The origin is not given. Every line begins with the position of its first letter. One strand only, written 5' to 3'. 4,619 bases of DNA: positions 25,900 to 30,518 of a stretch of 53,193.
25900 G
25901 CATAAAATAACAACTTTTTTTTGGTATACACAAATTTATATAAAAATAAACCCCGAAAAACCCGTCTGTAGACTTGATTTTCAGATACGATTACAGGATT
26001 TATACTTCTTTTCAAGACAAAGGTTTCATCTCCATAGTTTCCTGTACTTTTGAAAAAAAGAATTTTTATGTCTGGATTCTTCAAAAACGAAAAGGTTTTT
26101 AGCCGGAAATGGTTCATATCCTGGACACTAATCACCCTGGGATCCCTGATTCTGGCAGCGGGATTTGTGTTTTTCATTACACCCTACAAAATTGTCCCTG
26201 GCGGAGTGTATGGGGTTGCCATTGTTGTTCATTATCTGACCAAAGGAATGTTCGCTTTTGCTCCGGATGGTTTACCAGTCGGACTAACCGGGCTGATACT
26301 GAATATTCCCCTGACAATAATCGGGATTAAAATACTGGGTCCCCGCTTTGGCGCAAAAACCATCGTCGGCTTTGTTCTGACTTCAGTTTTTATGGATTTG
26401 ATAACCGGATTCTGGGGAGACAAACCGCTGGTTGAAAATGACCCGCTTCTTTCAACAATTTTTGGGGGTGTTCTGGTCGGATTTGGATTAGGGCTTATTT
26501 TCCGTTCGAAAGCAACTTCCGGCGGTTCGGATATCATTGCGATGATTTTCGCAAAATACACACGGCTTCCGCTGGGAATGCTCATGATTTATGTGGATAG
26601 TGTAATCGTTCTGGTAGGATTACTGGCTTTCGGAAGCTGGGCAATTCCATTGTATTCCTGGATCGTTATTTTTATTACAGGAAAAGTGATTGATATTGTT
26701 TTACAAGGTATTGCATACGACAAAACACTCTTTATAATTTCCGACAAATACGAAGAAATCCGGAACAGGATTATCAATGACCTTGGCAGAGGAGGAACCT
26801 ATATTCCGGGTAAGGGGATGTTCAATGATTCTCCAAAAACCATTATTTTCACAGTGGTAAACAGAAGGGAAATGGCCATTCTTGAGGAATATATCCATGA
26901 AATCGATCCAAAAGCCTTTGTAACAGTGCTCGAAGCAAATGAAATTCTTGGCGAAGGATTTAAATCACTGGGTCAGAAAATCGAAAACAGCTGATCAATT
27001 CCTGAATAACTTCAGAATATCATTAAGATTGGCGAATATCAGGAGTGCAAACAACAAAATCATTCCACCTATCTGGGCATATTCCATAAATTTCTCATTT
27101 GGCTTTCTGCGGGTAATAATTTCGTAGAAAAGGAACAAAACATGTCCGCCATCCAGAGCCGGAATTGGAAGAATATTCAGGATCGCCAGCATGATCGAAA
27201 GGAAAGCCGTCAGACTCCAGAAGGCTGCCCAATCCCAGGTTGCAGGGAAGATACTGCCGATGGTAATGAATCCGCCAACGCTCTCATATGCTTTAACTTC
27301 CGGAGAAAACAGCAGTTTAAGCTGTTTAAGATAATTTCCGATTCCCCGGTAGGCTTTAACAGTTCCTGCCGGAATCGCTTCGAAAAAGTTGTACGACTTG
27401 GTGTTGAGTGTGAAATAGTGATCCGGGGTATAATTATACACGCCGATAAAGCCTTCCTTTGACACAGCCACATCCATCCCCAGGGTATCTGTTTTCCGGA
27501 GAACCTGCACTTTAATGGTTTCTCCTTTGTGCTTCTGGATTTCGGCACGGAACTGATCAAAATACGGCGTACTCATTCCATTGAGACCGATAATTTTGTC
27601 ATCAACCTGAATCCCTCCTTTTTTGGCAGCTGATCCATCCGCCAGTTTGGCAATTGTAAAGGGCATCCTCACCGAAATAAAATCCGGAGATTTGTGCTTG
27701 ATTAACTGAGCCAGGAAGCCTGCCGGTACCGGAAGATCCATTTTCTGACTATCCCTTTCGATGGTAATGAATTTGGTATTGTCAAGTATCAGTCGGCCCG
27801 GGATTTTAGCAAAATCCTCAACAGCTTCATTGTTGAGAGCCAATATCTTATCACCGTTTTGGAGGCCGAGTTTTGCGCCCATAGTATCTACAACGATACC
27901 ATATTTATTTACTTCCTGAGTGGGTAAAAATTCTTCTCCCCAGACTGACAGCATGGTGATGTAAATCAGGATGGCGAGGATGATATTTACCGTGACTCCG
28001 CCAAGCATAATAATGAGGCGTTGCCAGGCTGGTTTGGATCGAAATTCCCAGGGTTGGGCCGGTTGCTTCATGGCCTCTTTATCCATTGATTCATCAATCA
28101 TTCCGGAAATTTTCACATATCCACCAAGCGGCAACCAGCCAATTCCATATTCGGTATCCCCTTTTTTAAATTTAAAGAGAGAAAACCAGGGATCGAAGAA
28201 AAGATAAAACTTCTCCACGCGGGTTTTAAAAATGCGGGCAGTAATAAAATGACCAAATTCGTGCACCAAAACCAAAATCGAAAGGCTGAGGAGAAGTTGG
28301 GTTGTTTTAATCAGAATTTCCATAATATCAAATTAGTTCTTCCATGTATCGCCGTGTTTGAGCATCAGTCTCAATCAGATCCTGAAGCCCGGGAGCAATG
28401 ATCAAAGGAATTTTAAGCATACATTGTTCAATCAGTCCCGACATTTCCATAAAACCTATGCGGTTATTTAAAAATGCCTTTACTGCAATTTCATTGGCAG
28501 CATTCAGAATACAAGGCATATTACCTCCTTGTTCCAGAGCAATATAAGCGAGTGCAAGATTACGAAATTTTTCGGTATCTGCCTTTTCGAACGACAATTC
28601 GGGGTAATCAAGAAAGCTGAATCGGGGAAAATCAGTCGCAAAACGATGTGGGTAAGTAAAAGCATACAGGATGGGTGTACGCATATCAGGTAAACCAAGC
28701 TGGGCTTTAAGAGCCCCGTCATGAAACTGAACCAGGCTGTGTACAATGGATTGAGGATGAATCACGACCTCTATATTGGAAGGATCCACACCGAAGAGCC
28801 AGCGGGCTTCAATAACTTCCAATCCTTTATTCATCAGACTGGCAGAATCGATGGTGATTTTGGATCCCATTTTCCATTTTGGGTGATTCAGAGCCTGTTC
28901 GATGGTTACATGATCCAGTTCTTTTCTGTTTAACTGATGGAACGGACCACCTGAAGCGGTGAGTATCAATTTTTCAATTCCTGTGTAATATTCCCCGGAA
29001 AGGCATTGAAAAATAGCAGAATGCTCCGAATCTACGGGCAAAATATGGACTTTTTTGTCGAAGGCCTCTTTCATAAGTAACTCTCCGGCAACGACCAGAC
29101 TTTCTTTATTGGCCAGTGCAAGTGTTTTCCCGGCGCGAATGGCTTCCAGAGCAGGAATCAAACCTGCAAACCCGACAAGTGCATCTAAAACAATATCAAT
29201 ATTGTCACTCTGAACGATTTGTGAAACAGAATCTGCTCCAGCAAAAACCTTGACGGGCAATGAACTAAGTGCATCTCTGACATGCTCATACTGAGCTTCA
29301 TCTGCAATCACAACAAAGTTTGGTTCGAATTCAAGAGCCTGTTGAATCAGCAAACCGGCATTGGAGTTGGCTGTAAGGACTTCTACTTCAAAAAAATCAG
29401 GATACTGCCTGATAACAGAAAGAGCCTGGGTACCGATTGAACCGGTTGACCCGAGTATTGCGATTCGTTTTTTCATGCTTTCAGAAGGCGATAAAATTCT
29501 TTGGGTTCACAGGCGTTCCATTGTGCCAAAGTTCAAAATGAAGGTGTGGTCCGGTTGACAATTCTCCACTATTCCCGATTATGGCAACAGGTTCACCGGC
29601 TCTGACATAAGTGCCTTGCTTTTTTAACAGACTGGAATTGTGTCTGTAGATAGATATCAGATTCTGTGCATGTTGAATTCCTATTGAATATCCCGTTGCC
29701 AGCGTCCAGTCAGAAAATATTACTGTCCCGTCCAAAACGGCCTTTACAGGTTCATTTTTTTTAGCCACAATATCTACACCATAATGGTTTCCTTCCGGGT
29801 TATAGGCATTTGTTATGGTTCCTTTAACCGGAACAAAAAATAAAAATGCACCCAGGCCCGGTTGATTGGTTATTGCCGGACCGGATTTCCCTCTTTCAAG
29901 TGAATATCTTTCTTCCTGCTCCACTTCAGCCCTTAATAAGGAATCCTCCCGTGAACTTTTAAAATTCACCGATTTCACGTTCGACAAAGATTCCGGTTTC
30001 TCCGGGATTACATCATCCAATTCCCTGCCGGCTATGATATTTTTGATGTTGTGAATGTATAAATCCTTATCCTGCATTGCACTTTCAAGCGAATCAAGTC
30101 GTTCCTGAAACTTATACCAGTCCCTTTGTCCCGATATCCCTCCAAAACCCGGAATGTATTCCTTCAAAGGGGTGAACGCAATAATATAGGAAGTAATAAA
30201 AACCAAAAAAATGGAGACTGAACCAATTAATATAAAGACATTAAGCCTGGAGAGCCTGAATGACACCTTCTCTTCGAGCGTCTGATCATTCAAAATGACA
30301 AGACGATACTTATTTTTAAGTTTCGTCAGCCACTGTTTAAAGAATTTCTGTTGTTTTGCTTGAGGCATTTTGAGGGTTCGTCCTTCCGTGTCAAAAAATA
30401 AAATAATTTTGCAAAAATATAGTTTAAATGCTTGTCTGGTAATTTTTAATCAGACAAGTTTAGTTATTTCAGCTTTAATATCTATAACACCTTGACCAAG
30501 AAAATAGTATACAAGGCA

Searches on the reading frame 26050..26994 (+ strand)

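Call 68: search_protein_families(library=pfam, proteins=[window:26050-26994:+], max_evalue=0.00001)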
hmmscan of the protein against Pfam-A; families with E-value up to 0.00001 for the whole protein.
window:26050-26994:+ (314 aa): 2 families
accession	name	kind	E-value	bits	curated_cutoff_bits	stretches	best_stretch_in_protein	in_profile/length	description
PF02588.21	YitT_membrane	-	1e-64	218.1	24.3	1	26-241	3-204/205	Uncharacterised 5xTM membrane BCR, YitT family COG1284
PF10035.14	DUF2179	-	2.1e-20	72.7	22.8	1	247-301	1-55/55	Uncharacterized protein conserved in bacteria (DUF2179)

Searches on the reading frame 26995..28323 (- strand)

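Call 68: search_protein_families(library=pfam, proteins=[window:26995-28323:-], max_evalue=0.00001)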
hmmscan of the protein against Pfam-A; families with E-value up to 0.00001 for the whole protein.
window:26995-28323:- (442 aa): 4 families
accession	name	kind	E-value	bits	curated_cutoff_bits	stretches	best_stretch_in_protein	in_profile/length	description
PF02163.28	Peptidase_M50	-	2.9e-55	187.4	27.2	1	10-427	2-221/221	Peptidase family M50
PF17820.7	PDZ_6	-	1.9e-11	43.9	27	0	224-276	2-54/54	PDZ domain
PF00595.29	PDZ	-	2.5e-11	44.2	23.2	1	219-274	24-80/81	PDZ domain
PF13180.12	PDZ_2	-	1.5e-07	32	27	0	223-287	15-80/80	PDZ domain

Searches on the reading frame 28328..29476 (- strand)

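Call 68: search_protein_families(library=pfam, proteins=[window:28328-29476:-], max_evalue=0.00001)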
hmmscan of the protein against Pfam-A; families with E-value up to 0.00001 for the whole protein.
window:28328-29476:- (382 aa): 3 families
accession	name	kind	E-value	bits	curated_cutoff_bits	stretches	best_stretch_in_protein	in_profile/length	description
PF02670.22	DXP_reductoisom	-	2.2e-44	151.7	21.7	1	5-131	1-129/129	1-deoxy-D-xylulose 5-phosphate reductoisomerase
PF08436.17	DXP_redisom_C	-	1.3e-40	137.8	26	1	145-228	1-84/84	1-deoxy-D-xylulose 5-phosphate reductoisomerase C-terminal domain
PF13288.12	DXPR_C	-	2.6e-37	128.1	27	1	260-377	1-115/115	DXP reductoisomerase C-terminal domain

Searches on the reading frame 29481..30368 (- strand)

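Call 68: search_protein_families(library=pfam, proteins=[window:29481-30368:-], max_evalue=0.00001)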
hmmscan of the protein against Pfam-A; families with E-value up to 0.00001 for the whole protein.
window:29481-30368:- (295 aa): 1 family
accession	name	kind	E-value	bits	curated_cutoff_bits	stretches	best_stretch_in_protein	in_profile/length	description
PF01551.29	Peptidase_M23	-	3.3e-29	101.4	28.7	1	194-289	2-96/96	Peptidase family M23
